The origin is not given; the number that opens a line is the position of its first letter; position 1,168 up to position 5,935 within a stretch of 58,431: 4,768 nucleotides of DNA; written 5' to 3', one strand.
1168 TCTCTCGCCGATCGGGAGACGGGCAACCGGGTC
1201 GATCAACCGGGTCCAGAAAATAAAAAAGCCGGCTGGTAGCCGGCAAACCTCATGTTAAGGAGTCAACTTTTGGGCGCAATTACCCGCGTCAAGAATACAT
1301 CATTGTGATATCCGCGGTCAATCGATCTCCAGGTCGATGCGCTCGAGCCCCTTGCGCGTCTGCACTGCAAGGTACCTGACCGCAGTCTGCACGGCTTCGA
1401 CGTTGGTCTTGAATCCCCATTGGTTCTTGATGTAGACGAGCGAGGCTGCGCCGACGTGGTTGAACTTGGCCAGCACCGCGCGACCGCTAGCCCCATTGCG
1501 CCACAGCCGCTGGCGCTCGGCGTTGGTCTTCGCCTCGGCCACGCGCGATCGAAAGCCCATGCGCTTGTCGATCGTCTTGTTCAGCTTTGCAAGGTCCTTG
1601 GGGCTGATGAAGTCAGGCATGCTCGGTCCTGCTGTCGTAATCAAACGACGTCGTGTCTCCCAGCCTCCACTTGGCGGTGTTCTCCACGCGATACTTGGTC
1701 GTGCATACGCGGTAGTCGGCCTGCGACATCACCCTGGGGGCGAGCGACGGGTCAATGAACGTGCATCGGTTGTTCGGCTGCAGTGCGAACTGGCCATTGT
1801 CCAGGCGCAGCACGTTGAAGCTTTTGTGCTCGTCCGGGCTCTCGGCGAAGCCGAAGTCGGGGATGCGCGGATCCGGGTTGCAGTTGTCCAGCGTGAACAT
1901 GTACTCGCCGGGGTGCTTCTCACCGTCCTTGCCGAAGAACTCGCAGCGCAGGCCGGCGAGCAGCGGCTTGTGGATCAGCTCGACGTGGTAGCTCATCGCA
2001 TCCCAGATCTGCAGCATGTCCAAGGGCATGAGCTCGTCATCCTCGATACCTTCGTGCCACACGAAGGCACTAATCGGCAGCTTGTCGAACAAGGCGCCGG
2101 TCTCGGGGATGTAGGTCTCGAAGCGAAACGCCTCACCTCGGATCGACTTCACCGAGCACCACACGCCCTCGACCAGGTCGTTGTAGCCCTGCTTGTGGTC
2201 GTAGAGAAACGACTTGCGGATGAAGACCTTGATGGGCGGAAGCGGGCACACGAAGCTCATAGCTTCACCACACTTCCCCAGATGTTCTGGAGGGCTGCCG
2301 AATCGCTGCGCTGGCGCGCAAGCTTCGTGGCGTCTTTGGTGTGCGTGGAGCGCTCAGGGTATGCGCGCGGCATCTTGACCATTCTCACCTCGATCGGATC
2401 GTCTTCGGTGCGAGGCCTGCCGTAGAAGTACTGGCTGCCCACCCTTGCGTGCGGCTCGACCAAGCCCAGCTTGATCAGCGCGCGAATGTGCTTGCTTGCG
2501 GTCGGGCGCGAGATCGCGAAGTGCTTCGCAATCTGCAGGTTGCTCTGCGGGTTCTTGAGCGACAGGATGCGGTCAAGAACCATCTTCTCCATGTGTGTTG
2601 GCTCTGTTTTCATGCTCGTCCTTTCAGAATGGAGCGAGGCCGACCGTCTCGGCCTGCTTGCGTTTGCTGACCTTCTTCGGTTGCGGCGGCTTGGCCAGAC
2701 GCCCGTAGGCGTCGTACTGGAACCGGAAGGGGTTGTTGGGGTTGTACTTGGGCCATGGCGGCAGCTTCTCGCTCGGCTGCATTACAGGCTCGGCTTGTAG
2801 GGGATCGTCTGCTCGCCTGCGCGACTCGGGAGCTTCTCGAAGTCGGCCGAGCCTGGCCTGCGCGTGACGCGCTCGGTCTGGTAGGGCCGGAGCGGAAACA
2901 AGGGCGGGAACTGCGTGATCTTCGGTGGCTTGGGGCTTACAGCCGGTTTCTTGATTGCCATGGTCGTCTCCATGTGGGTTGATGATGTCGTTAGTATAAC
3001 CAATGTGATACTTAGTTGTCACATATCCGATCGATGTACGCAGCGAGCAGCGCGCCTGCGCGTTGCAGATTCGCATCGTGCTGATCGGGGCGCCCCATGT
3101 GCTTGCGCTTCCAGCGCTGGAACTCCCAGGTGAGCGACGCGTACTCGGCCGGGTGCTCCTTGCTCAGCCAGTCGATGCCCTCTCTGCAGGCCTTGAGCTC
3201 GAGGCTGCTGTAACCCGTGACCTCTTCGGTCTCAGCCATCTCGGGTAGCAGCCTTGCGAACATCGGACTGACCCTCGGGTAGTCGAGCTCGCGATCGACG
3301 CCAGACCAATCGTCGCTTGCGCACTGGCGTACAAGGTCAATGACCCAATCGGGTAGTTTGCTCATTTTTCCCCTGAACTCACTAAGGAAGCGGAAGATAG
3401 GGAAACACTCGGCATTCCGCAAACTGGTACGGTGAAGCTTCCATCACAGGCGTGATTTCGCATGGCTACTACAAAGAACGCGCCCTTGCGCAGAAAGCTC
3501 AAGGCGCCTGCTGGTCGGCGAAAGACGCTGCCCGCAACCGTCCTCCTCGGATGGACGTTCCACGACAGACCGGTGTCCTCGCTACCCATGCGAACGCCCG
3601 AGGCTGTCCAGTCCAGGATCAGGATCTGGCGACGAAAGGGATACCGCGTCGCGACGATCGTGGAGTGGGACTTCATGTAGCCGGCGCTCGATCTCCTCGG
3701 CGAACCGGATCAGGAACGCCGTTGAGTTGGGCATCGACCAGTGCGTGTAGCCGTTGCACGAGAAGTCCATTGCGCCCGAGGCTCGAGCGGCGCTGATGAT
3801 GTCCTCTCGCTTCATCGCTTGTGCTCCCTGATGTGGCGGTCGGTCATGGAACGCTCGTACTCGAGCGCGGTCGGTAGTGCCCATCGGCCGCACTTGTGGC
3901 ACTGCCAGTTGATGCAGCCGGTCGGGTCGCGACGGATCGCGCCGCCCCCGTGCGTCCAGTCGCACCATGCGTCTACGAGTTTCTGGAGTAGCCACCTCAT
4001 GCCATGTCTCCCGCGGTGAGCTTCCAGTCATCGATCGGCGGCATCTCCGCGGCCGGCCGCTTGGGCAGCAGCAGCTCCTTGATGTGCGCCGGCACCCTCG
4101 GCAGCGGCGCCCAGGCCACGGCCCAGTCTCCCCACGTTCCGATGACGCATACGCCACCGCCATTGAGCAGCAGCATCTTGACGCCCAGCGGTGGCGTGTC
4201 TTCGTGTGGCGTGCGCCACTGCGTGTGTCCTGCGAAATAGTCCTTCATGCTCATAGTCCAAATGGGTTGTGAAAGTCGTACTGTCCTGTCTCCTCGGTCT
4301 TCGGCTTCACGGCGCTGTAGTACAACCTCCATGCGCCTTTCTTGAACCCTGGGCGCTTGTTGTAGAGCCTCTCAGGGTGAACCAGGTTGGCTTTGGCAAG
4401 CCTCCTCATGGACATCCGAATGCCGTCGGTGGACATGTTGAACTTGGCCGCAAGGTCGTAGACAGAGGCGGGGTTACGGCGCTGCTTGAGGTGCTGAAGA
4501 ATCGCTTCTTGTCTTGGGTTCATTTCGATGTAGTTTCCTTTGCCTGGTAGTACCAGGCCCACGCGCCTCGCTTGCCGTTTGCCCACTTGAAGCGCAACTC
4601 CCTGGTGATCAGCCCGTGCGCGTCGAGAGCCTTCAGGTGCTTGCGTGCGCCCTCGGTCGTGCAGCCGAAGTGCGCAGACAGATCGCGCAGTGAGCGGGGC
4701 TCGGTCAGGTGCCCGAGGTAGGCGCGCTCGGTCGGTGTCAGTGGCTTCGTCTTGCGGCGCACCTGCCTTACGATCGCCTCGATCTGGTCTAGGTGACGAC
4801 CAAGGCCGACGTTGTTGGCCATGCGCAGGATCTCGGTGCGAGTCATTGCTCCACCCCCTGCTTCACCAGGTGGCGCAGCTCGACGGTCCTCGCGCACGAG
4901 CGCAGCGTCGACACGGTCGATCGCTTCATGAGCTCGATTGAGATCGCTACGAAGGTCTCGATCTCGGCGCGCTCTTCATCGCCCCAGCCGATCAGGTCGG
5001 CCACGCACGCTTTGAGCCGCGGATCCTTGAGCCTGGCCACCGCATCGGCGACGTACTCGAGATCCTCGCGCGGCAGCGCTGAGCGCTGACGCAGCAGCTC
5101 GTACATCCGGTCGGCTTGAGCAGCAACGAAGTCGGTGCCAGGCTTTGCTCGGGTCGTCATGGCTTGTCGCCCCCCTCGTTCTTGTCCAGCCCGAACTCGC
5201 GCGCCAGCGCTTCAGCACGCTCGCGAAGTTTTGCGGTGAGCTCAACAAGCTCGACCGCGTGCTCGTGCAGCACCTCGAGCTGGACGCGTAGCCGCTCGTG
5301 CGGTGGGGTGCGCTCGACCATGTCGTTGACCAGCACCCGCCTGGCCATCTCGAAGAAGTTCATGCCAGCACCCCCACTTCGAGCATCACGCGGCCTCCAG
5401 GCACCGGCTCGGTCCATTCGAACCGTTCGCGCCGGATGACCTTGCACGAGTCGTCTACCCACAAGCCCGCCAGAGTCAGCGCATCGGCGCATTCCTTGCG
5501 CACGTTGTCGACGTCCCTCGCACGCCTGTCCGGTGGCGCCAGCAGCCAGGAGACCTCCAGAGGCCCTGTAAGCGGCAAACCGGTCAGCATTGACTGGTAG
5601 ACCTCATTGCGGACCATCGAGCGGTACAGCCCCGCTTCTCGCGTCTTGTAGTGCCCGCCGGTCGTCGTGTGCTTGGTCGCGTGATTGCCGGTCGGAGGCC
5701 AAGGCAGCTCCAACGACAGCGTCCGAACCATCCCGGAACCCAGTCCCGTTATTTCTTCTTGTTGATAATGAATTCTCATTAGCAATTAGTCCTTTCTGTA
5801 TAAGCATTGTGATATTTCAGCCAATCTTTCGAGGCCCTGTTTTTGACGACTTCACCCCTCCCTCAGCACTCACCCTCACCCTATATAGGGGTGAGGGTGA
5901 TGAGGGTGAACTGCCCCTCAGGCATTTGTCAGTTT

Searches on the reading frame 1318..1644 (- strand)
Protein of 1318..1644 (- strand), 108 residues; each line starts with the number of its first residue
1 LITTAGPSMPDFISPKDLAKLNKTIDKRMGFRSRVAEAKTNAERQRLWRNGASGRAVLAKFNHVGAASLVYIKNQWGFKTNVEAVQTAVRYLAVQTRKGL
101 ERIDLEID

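Call 16: search_protein_families(library=phrogs, proteins=[window:1318-1644:-])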
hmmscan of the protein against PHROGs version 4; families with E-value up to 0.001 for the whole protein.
window:1318-1644:- (108 aa): 0 families

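Call 34: search_protein_families(library=pfam, max_evalue=0.01, proteins=[window:1318-1644:-])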
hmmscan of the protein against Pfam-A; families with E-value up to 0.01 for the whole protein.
window:1318-1644:- (108 aa): 0 families

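Call 45: find_homologous_proteins(query=window:1321-1620:-)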
Query seq(100 aa) (100 aa): 2 proteins with E <= 0.001 among 7 candidates.
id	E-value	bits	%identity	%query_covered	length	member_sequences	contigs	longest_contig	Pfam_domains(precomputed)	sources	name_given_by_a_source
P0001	2.6e-58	212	100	100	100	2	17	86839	-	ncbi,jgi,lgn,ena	jgi:hypothetical protein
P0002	1.4e-24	104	60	99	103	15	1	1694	-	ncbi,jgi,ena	jgi:hypothetical protein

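Call 48: search_solved_structures(query=A1, max_evalue=10, show_alignments=2)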
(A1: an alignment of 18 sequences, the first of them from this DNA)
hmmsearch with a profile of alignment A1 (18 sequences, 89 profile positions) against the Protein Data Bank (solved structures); distinct sequences matched with E-value up to 10: 6.
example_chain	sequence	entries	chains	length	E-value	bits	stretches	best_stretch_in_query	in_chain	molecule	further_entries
2dgj_A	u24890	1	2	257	0.23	14.5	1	22-73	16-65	hypothetical protein ebhA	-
5it7_I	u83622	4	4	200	1.5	11.9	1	4-51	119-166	40S ribosomal protein S8 | Ribosomal protein eS8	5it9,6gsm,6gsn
3j80_I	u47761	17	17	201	1.5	11.9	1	4-51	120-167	eS8 | 40S ribosomal protein S8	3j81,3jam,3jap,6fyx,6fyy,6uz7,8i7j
6lpe_A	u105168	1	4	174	1.7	11.8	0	11-42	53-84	Ferritin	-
6ljg_A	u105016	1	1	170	2.6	11.2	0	11-42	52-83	Ferritin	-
5wpn_A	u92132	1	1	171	5.1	10.2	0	11-42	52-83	Ferritin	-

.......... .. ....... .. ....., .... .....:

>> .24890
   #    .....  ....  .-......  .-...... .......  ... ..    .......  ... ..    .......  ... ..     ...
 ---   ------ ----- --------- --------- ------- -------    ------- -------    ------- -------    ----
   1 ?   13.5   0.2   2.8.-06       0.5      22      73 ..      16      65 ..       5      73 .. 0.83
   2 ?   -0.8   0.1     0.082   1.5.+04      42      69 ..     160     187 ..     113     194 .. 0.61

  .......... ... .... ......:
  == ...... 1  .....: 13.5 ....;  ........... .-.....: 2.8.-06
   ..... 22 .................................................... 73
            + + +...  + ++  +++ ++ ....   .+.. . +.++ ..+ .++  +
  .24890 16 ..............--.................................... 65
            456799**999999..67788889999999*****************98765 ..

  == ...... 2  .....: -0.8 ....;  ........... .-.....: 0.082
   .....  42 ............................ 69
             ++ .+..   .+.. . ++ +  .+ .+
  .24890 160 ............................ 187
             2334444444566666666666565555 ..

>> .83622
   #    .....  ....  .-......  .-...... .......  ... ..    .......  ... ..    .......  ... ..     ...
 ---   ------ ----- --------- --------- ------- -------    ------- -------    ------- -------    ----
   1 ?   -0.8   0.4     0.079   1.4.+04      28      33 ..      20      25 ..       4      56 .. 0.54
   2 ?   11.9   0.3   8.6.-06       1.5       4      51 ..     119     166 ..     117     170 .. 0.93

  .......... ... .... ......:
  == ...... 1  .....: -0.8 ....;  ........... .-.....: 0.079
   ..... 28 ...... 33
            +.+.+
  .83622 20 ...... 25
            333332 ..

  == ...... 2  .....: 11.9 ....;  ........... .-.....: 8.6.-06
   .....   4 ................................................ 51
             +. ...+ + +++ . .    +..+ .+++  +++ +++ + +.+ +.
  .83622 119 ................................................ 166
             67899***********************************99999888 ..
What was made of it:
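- Tried and rejected: A profile search against PDB sequences gave nothing (call 48).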

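Call 49: search_protein_families(library=pfam, alignment_id=A1, max_evalue=1)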
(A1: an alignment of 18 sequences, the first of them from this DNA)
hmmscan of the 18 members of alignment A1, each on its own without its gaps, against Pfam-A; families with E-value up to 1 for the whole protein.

A. member 1, seq(100 aa): 0 families

B. families by the number of members that match (of 18 scanned): 6 families
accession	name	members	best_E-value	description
PF03527.20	RHS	3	0.045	RHS protein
PF09609.15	Cas_GSU0054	1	0.012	CRISPR-associated protein, GSU0054 family (Cas_GSU0054)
PF00527.23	E7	1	0.061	E7 protein, Early protein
PF01320.23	Colicin_Pyocin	1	0.091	Colicin immunity protein / pyocin immunity protein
PF09957.15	VapB_antitoxin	1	0.12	Bacterial antitoxin of type II TA system, VapB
PF18992.5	DUF5725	1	0.23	Family of unknown function (DUF5725)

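Call 50: find_homologous_proteins(query=A1, max_evalue=0.001)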
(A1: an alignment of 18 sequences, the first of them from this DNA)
Query A1 (18 sequences) (100 aa, profile of the alignment): 188 proteins with E <= 0.001 among 3427 candidates; the best 120 are listed.
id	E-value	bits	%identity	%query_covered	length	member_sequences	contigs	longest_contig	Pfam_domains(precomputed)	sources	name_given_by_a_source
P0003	1.3e-39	152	42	99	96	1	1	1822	-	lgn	-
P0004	2.6e-39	151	42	98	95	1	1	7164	-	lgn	-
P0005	6.2e-39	149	41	88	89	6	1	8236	-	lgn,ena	-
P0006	8.4e-39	149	48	81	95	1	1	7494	-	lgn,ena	-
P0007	9.3e-39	149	47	86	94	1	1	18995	-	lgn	-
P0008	1.5e-38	148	40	88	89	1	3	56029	-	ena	-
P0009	1.5e-38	148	43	88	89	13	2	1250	-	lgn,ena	-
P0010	2.7e-38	147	42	88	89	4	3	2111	-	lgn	-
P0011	3.5e-38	147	44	84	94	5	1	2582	-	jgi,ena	jgi:hypothetical protein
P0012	4.1e-38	147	43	88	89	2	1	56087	PF10723.16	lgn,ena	-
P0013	5.1e-38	147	47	79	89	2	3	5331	-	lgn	-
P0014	5.8e-38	146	43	87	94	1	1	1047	-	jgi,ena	jgi:hypothetical protein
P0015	5.9e-38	146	41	87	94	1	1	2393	-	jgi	jgi:hypothetical protein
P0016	6.5e-38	146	41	99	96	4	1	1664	-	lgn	-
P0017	8.8e-38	146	47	85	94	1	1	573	-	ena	-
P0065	4.4e-36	140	45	82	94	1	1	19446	PF10723.16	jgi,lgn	-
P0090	3.3e-35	138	45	82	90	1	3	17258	PF10723.16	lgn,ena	-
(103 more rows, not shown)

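Call 56: predict_structure(alignment_id=A2)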
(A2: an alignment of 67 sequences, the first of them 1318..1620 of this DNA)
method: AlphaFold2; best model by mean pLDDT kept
length: 100 residues; sequences in the alignment: 67
mean_pLDDT: 80.7   pTM: 0.48
mean pLDDT of the five models: 80.7, 80.4, 79.7, 79.1, 77.7
residues with pLDDT >= 90: 23; 70-90: 59; 50-70: 16; < 50: 2
segments of 3 or more residues with pLDDT < 50: none
pLDDT, mean of each block of 10 residues (from residue 1): 70 78 79 87 74 90 93 90 85 61
secondary structure, 60 per line:
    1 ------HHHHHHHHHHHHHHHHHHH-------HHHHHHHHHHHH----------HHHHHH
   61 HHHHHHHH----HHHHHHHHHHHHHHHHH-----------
elements in order: H7-25 H33-44 H55-68 H73-89

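Call 59: fold_search(model_id=the predicted structure, library=pdb)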
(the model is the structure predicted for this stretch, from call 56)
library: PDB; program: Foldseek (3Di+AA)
matches with E <= 10: 7; with E <= 0.001: 0
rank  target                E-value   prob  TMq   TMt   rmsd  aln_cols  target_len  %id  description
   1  8b1n_B                2.8e+00  0.06  0.20  0.05  14.1       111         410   11  Crystal structure of TrmD-Tm1570 from Calditerrivibrio nitroreducens in complex with S-adenosyl-L-methionine (released 2022-09-28)
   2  1pn5_MODEL_1_A        3.6e+00  0.04  0.17  0.18  25.3        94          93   16  NMR structure of the NALP1 Pyrin domain (PYD) (released 2003-10-07)
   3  4iz7_B                5.7e+00  0.05  0.19  0.20  20.9        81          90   15  Structure of Non-Phosphorylated ERK2 bound to the PEA-15 Death Effector Domain (released 2013-04-10)
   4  4cfr_B                6.5e+00  0.05  0.28  0.28  20.5       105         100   10  Ca-bound S100A4 C3S, C81S, C86S and F45W mutant complexed with non- muscle myosin IIA (released 2014-05-07)
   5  6a7v_D                9.5e+00  0.10  0.32  0.49  10.2        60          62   22  Crystal structure of Mycobacterium tuberculosis VapBC11 toxin-antitoxin complex (released 2018-10-10)
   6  4cfr_A                9.5e+00  0.03  0.28  0.29  19.2       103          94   12  Ca-bound S100A4 C3S, C81S, C86S and F45W mutant complexed with non- muscle myosin IIA (released 2014-05-07)
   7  7zhg_Q                9.5e+00  0.03  0.23  0.16  20.8       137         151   12  High-resolution cryo-EM structure of Pyrococcus abyssi 30S ribosomal subunit bound to mRNA and initiator tRNA anticodo (released 2022-06-29)

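Call 63: find_encoding_contigs(protein=P0001, flank=3000, max_places=6)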
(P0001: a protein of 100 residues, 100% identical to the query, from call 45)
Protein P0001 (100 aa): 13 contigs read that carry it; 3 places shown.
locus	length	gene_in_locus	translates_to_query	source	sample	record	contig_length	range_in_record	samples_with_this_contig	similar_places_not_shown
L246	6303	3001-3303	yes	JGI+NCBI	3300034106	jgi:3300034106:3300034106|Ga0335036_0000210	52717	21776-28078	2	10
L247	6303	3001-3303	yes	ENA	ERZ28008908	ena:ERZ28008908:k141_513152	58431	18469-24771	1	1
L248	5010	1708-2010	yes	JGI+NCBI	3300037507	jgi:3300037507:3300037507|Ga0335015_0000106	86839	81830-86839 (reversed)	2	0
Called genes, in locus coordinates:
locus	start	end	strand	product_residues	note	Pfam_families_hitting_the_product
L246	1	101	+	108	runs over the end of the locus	-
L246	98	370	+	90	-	PF08279:HTH_11 (weak)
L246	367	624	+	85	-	-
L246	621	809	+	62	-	-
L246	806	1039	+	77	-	-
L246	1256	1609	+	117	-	-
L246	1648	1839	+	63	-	-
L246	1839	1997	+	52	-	-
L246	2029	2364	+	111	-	PF13412:HTH_24 (weak), PF12840:HTH_20 (weak), PF01022:HTH_5 (weak)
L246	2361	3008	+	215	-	-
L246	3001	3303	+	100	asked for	-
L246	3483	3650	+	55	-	-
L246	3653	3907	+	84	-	-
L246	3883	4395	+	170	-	PF20901:Sf6_terminase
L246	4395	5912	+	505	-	-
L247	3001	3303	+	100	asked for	-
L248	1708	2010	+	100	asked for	-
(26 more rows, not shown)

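Call 64: search_protein_families(library=pfam, proteins=[P0012, P0065, P0090, window:1318-1620:-], max_evalue=10)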
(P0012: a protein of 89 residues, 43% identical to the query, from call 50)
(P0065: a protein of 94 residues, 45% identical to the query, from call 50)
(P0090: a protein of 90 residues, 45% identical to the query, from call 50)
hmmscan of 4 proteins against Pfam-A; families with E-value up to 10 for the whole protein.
P0012 (89 aa): 0 families

P0065 (94 aa): 0 families

P0090 (90 aa): 1 family
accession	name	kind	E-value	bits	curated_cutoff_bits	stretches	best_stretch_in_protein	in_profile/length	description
PF12830.13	Nipped-B_C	-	0.23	11.9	26.4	1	60-82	18-40/186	Sister chromatid cohesion C-terminus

window:1318-1620:- (100 aa): 0 families
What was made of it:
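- Tried and rejected: Pfam gave nothing, including a re-test of faint precomputed PF10723 hits (calls 49, 64).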

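Call 90: fold_search(model_id=the predicted structure, library=viral)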
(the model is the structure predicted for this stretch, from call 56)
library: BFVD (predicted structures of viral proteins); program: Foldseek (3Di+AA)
matches with E <= 10: 39; with E <= 0.001: 0
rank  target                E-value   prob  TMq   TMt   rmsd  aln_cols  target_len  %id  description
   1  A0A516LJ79            1.2e+00  0.28  0.37  0.26  17.2       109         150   14  (no name in the UniProt tables at hand)
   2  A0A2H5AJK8            1.4e+00  0.08  0.21  0.08  22.9       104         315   12  ORF91L [black bullhead herpesvirus]
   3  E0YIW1                1.5e+00  0.12  0.22  0.25  18.7        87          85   14  Uncharacterized protein [Lactococcus phage 949]
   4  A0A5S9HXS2            2.3e+00  0.10  0.27  0.15  19.4        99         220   14  Uncharacterized protein [Tenacibaculum phage PTm5]
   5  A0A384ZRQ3            2.5e+00  0.04  0.18  0.05  15.5       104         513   13  Uncharacterized protein [Escherichia phage C130_2]
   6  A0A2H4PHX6            3.0e+00  0.25  0.43  0.43   9.4        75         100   12  (no name in the UniProt tables at hand)
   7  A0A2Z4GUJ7            3.0e+00  0.09  0.29  0.16  17.4       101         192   10  (no name in the UniProt tables at hand)
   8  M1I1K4                3.0e+00  0.08  0.23  0.15  18.0        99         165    6  (no name in the UniProt tables at hand)
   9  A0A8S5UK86            3.6e+00  0.16  0.33  0.32   8.5        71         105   18  N-acetyltransferase [Ackermannviridae sp. ctkHJ36]
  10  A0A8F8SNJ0            4.1e+00  0.05  0.27  0.08  14.3       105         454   15  (no name in the UniProt tables at hand)
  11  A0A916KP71            4.4e+00  0.06  0.21  0.17  20.5        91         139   12  Ca2+ BP [Adoxophyes honmai entomopoxvirus 'L']
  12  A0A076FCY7            4.4e+00  0.02  0.17  0.06  24.0       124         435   17  Uncharacterized protein [Penaeus monodon nudivirus]
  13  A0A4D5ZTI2            5.0e+00  0.33  0.23  0.24   2.9        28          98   36  (no name in the UniProt tables at hand)
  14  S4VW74                5.0e+00  0.03  0.20  0.04  21.8       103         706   18  Uncharacterized protein [Pandoravirus dulcis]
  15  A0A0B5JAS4            5.7e+00  0.04  0.22  0.19  22.9        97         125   12  Uncharacterized protein [Pandoravirus inopinatum]
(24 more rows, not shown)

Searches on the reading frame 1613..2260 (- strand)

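Call 16: search_protein_families(library=phrogs, proteins=[window:1613-2260:-])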
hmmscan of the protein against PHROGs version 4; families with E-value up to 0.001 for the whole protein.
window:1613-2260:- (215 aa): 1 family
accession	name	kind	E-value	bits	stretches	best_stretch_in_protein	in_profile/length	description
phrog_3704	-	moron, auxiliary metabolic gene and host takeover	1.3e-84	284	1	1-213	2-214/223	ferredoxin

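Call 34: search_protein_families(library=pfam, max_evalue=0.01, proteins=[window:1613-2260:-])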
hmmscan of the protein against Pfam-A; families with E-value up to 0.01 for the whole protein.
window:1613-2260:- (215 aa): 0 families

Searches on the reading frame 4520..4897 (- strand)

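Call 35: search_protein_families(library=pfam, max_evalue=0.01, proteins=[window:4520-4897:-])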
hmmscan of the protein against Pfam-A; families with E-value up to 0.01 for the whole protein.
window:4520-4897:- (125 aa): 2 families
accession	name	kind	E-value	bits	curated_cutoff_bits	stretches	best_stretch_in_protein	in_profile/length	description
PF12840.13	HTH_20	-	2.9e-05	24.4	27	1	55-99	4-50/51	Helix-turn-helix domain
PF16365.12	EutK_C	-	0.0049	17.3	27.5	1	68-95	15-42/52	Ethanolamine utilization protein EutK C-terminus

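Call 79: search_protein_families(library=phrogs, max_evalue=0.01, proteins=[window:4520-4897:-])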
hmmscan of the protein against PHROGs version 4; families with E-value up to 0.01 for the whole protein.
window:4520-4897:- (125 aa): 3 families
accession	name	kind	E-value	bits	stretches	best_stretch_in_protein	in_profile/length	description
phrog_428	-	DNA, RNA and nucleotide metabolism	5.8e-05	23.4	1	69-116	129-173/455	replication initiation protein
phrog_3502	-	unknown function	0.00037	21.6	1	67-100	70-104/131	-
phrog_270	-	DNA, RNA and nucleotide metabolism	0.0017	18.8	1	53-106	45-106/383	replication initiation protein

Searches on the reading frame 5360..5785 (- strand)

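Call 35: search_protein_families(library=pfam, max_evalue=0.01, proteins=[window:5360-5785:-])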
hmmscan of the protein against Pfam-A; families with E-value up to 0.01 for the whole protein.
window:5360-5785:- (141 aa): 1 family
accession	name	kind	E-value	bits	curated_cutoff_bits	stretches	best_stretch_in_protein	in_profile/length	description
PF05866.16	RusA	-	9.9e-11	42.8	22.8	1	28-130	1-118/124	Endodeoxyribonuclease RusA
